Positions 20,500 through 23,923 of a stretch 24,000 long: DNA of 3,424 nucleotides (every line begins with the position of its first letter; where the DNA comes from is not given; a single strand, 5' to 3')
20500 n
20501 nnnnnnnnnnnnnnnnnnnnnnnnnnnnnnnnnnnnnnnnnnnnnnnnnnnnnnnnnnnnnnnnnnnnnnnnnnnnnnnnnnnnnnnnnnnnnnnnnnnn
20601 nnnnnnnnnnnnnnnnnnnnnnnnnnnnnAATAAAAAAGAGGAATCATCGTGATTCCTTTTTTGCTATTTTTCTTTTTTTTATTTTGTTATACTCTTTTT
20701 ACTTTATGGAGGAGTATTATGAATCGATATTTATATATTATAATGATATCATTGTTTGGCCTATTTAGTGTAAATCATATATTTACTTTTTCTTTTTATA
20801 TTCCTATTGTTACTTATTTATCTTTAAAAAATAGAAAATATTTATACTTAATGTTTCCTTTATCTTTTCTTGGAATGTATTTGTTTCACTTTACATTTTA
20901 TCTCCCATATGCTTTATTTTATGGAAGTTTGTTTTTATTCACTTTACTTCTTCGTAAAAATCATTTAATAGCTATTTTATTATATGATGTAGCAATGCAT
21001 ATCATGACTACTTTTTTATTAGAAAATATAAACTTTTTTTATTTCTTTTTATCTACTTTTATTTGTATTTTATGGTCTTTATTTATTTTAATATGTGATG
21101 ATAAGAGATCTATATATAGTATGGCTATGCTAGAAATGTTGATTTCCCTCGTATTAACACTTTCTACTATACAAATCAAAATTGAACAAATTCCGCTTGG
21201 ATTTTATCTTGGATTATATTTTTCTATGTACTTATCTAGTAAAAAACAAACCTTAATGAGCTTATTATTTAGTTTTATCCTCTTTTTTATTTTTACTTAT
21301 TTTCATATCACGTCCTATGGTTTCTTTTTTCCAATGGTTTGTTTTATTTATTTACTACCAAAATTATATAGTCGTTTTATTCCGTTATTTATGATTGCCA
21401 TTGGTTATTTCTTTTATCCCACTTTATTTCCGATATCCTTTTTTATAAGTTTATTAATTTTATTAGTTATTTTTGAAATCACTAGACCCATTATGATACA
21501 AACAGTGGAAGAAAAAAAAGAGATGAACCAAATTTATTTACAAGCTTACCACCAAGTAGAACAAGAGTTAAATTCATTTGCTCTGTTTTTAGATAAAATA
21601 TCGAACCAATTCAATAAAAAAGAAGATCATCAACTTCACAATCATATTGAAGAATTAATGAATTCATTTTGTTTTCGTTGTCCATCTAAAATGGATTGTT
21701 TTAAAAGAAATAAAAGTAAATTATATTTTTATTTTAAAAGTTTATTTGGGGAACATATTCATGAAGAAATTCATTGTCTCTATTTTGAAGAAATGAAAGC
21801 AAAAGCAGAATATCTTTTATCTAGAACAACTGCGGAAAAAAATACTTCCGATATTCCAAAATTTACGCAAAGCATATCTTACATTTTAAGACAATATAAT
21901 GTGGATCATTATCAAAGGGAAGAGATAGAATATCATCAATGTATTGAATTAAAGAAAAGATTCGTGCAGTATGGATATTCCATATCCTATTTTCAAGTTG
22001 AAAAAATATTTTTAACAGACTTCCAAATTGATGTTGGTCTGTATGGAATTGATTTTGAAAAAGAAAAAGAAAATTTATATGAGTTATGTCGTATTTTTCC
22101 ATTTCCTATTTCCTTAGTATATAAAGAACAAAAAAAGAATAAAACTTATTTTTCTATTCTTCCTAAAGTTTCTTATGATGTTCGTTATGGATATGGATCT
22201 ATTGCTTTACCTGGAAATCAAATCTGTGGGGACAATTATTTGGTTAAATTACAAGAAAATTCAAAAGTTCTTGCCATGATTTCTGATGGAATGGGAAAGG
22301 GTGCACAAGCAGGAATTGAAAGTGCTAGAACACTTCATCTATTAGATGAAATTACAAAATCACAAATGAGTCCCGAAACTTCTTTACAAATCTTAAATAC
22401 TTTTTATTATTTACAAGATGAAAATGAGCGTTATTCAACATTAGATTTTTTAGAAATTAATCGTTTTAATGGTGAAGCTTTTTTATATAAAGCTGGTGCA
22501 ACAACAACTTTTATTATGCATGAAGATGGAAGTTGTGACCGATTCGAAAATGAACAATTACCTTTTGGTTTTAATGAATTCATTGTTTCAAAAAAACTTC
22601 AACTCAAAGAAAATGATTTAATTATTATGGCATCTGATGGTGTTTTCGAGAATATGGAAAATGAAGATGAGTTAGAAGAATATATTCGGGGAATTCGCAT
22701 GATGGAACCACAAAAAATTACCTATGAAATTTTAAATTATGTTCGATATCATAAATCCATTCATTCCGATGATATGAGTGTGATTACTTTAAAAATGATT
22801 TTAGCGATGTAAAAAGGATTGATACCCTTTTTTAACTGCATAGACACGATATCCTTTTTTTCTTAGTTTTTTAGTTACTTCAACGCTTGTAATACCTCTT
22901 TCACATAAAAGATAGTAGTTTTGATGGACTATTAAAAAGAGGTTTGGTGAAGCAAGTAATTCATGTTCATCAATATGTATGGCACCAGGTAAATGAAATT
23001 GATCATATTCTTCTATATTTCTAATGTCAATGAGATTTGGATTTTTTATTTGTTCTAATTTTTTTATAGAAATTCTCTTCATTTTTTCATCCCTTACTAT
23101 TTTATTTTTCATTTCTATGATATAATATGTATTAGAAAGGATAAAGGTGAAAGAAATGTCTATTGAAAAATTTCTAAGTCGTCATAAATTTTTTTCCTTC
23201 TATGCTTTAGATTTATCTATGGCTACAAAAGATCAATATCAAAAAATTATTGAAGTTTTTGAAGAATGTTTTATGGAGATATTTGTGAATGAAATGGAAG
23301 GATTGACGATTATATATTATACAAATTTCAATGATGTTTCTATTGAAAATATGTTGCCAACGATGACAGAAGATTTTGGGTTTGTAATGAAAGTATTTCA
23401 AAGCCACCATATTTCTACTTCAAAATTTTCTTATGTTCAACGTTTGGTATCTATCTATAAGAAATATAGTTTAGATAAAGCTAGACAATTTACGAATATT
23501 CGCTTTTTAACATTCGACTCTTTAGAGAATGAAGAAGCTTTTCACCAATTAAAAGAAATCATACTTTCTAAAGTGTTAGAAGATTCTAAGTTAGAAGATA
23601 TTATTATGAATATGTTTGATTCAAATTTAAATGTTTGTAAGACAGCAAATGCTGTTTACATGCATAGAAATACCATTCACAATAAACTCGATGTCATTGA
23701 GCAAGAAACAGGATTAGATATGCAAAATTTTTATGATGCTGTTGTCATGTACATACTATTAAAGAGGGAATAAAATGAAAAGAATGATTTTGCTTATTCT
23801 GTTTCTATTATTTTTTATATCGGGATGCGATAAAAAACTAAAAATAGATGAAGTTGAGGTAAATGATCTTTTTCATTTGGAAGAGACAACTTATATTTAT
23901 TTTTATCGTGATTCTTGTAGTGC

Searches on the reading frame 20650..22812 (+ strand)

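Call 68: search_protein_families(library=pfam, proteins=[window:20650-22812:+], max_evalue=0.0001)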
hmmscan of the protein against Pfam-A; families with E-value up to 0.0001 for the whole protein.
window:20650-22812:+ (720 aa): 1 family
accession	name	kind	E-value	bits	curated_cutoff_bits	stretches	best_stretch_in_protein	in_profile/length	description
PF07228.17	SpoIIE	-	1.4e-27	97.3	25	1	538-715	3-190/192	Stage II sporulation protein E (SpoIIE)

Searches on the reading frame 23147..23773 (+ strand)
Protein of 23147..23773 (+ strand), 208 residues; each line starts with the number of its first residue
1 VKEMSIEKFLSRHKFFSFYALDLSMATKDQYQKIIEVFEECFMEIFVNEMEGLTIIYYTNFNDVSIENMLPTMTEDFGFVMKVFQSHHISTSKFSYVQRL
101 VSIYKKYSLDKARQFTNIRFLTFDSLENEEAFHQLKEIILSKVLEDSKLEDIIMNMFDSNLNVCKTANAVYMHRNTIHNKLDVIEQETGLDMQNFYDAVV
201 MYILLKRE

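Call 68: search_protein_families(library=pfam, proteins=[window:23147-23773:+], max_evalue=0.0001)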
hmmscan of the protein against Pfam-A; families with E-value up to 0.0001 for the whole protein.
window:23147-23773:+ (208 aa): 1 family
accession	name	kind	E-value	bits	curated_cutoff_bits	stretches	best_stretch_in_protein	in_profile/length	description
PF13556.12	HTH_30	-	3.7e-10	39.9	27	1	156-205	8-57/59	PucR C-terminal helix-turn-helix domain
